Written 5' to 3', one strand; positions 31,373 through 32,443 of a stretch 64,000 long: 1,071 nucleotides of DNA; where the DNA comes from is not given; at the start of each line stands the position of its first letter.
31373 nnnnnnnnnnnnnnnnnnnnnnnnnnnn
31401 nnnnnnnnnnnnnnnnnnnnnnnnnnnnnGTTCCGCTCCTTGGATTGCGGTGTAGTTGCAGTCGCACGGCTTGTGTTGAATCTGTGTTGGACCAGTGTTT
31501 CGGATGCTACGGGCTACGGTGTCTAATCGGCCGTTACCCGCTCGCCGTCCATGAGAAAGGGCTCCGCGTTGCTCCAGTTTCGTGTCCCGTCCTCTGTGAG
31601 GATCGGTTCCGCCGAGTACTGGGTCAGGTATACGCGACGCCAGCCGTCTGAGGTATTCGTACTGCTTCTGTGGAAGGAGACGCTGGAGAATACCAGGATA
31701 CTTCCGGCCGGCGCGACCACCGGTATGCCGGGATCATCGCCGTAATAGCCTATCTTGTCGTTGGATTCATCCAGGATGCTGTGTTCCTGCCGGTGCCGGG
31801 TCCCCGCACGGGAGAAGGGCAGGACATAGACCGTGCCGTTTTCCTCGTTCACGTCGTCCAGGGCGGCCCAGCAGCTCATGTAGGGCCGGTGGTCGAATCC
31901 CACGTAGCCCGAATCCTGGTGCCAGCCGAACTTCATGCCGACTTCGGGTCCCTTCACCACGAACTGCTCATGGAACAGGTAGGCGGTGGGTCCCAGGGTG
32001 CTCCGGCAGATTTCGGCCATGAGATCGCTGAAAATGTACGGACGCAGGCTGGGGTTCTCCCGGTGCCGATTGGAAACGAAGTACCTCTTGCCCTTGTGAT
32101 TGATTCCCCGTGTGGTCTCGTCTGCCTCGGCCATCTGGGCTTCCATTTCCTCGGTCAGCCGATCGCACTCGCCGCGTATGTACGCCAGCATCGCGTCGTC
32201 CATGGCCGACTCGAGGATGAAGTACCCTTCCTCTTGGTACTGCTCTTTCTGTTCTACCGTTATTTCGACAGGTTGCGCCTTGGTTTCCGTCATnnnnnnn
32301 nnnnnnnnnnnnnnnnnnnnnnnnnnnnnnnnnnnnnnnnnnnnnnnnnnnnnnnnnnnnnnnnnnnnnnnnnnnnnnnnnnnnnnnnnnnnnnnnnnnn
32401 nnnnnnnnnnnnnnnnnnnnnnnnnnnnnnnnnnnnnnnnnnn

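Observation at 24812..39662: Accessory-looking catabolic block: three PhyH-family dioxygenases with sulfatase, 2-hydroxyacid dehydrogenase, ManD-type dehydratase, SDR, Gfo/Idh/MocA oxidoreductase and a complete peptide-type ABC importer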

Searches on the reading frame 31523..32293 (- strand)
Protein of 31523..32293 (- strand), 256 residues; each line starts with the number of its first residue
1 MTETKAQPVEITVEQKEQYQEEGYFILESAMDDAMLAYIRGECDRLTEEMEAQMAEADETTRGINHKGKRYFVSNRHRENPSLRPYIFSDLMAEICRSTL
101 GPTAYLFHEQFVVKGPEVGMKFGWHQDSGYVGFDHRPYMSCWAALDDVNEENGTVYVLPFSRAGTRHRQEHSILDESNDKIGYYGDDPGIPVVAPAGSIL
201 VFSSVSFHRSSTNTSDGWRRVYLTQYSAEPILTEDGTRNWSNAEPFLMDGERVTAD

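Call 3: search_protein_families(library=pfam, proteins=[window:31523-32293:-])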
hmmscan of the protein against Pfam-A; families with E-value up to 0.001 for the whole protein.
window:31523-32293:- (256 aa): 1 family
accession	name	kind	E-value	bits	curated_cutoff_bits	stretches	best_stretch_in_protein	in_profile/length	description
PF05721.19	PhyH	-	4.2e-27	96.2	22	1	19-221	1-213/213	Phytanoyl-CoA dioxygenase (PhyH)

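Call 6: search_protein_families(library=ncbifam, proteins=[window:31523-32293:-], max_evalue=0.00001)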
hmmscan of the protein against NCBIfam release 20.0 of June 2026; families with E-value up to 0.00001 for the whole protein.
window:31523-32293:- (256 aa): 2 families
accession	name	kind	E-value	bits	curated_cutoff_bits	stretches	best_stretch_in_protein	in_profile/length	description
NF052437.1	MPhHdxlPhnYGIM8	equivalog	3.4e-12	46.4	500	1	10-228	4-215/260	methylphosphonate hydroxylase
TIGR02408.1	ectoine_ThpD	equivalog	6.1e-09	35.6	336.5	1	11-162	17-169/277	ectoine hydroxylase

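Call 13: search_solved_structures(query=window:31523-32293:-, max_evalue=0.01)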
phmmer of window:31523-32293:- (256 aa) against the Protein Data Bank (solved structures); distinct sequences matched with E-value up to 0.01: 11.
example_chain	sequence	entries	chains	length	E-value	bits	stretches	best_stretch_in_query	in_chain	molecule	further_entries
4xab_A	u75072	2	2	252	1.1e-09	41.2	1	14-240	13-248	EvdO2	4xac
2a1x_A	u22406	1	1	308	1.4e-09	40.8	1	11-226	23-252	Phytanoyl-CoA dioxygenase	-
5epa_A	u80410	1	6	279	1.8e-09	40.5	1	13-226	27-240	SnoK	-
9c9n_A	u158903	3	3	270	5.1e-09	39.1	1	8-240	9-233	Fe/2-OG dependent dioxygenase MysH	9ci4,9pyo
9pze_A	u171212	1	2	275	5.8e-09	38.9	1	9-240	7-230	Fe/2-OG dependent dioxygenase MysH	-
2opw_A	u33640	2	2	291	8e-06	28.6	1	77-240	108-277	PHYHD1 protein | Phytanoyl-CoA dioxygenase domain-containing protein 1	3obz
6ec3_A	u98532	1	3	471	1.8e-05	27.4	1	18-228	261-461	Methyltransferase domain-containing protein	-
6zyk_A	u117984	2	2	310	3.3e-05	26.6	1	93-227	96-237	Monooxygenase | Uncharacterized protein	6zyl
4xaa_A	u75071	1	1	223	0.00053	22.6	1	90-229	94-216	Putative oxygenase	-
4mhr_A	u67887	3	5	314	0.00099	21.7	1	10-161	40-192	Ectoine hydroxylase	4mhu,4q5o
5nch_A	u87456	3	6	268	0.008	18.7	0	9-224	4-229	Leucine hydroxylase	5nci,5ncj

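Call 103: search_dna_similar(query=window:31523-32290:-, collection=plasmids, mode=protein, max_evalue=1e-20, max_rows=25)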
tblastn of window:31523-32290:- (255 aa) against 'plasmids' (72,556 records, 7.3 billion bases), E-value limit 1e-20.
Records with a match: 2; places in all: 2; records where one place covers at least 80% of the query: 2.
Best place of each record, by identity: <60% 2.
By first word of the organism name: Novosphingobium 1; Sphingobium 1.
By predicted mobility (MOB-suite, as given by PLSDB): non-mobilizable 2.
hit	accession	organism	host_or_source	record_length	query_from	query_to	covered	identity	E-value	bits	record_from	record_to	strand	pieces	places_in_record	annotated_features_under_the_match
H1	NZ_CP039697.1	Novosphingobium sp. EMRT-2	cell,freshwater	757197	12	253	95%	44.6%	3e-60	212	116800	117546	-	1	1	phytanoyl-CoA dioxygenase family protein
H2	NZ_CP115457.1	Sphingobium yanoikuyae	cell culture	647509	6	253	97%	41.5%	2e-54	195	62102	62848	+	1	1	phytanoyl-CoA dioxygenase family protein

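Call 105: get_annotated_region(hit=H1, flank=9000)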
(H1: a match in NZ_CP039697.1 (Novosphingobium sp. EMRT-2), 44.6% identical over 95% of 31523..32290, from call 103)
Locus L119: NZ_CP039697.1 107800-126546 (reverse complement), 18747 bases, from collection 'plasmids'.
description: Novosphingobium sp. EMRT-2 plasmid pABRDHK22, complete sequence
organism: Novosphingobium sp. EMRT-2 (NCBI taxid 2571749)
taxonomy: Bacteria; Pseudomonadota; Alphaproteobacteria; Sphingomonadales; Sphingomonadaceae; Novosphingobium; Novosphingobium sp. EMRT-2
host: -; source: cell,freshwater; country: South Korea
typing (MOB-suite, as given by PLSDB): non-mobilizable
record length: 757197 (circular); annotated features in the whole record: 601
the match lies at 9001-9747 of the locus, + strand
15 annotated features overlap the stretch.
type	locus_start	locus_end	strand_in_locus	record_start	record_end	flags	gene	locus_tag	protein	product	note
CDS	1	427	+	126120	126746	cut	-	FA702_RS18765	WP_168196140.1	TetR/AcrR family transcriptional regulator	GO:0006355 - regulation of DNA-templated transcription [Evidence IEA]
CDS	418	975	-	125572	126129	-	-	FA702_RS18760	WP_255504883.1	hypothetical protein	-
CDS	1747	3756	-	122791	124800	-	-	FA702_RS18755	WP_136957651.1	alpha-glucosidase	-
CDS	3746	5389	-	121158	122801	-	-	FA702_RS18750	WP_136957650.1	long-chain-fatty-acid--CoA ligase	-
CDS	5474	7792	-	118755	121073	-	-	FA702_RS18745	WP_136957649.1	TonB-dependent receptor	GO:0015891 - siderophore transport [Evidence IEA]; GO:0055085 - transmembrane transport [Evidence IEA]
CDS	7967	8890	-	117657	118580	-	-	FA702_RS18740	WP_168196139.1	LysR substrate-binding domain-containing protein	-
CDS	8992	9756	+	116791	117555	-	-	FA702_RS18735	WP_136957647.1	phytanoyl-CoA dioxygenase family protein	-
CDS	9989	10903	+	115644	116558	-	-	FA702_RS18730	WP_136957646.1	aldo/keto reductase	-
CDS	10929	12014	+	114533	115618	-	-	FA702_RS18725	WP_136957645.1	LLM class flavin-dependent oxidoreductase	-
CDS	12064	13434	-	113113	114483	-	-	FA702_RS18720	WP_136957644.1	mannitol dehydrogenase family protein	-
CDS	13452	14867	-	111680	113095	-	uxaC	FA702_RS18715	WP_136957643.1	glucuronate isomerase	GO:0006064 - glucuronate catabolic process [Evidence IEA]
CDS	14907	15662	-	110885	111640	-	-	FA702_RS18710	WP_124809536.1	FadR/GntR family transcriptional regulator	-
CDS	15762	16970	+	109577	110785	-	-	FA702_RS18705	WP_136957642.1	D-mannonate dehydratase ManD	-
CDS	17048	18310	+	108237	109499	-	-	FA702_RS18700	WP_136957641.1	MFS transporter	GO:0055085 - transmembrane transport [Evidence IEA]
CDS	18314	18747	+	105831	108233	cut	-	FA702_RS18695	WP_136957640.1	glycoside hydrolase family 31 protein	-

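Call 106: get_annotated_region(hit=H2, flank=9000)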
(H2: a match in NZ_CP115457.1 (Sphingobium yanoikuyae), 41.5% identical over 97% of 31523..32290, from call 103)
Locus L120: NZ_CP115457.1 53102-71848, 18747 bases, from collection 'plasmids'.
description: Sphingobium yanoikuyae strain CC4533 plasmid pKN1, complete sequence
organism: Sphingobium yanoikuyae (NCBI taxid 13690)
taxonomy: Bacteria; Pseudomonadota; Alphaproteobacteria; Sphingomonadales; Sphingomonadaceae; Sphingobium; Sphingobium yanoikuyae
host: -; source: cell culture; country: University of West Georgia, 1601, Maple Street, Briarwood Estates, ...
typing (MOB-suite, as given by PLSDB): non-mobilizable; mating-pair formation MPF_F
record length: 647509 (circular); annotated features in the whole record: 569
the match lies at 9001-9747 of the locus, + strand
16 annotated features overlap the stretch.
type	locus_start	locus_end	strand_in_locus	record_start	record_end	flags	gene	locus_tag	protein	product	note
CDS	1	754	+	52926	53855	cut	epsC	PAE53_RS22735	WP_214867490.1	serine O-acetyltransferase EpsC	GO:0006535 - cysteine biosynthetic process from serine [Evidence IEA]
CDS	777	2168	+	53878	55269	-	-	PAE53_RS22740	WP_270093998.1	putative sulfate exporter family transporter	-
CDS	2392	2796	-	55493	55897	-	-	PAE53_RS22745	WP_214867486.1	ferredoxin family protein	-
CDS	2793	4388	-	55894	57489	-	-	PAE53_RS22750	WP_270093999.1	FAD-binding protein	-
CDS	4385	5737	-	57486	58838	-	-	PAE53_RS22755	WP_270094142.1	LLM class flavin-dependent oxidoreductase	-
CDS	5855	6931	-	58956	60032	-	-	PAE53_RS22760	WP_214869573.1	Gfo/Idh/MocA family oxidoreductase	-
CDS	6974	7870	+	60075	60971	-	-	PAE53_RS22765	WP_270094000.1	aldo/keto reductase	-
CDS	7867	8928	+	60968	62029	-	-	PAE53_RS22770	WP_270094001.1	LLM class flavin-dependent oxidoreductase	-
CDS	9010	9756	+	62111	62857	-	-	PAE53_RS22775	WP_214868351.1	phytanoyl-CoA dioxygenase family protein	-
CDS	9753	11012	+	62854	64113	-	-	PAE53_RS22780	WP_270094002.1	MFS transporter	GO:0055085 - transmembrane transport [Evidence IEA]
CDS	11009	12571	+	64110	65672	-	-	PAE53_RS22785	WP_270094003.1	sulfatase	-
CDS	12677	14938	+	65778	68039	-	-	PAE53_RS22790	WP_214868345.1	TonB-dependent receptor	GO:0015891 - siderophore transport [Evidence IEA]; GO:0055085 - transmembrane transport [Evidence IEA]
CDS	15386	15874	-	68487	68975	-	-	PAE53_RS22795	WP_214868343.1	MucR family transcriptional regulator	GO:0006355 - regulation of DNA-templated transcription [Evidence IEA]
CDS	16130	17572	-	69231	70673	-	-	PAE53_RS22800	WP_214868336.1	MFS transporter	GO:0055085 - transmembrane transport [Evidence IEA]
CDS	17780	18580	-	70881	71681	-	-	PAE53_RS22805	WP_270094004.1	SDR family NAD(P)-dependent oxidoreductase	-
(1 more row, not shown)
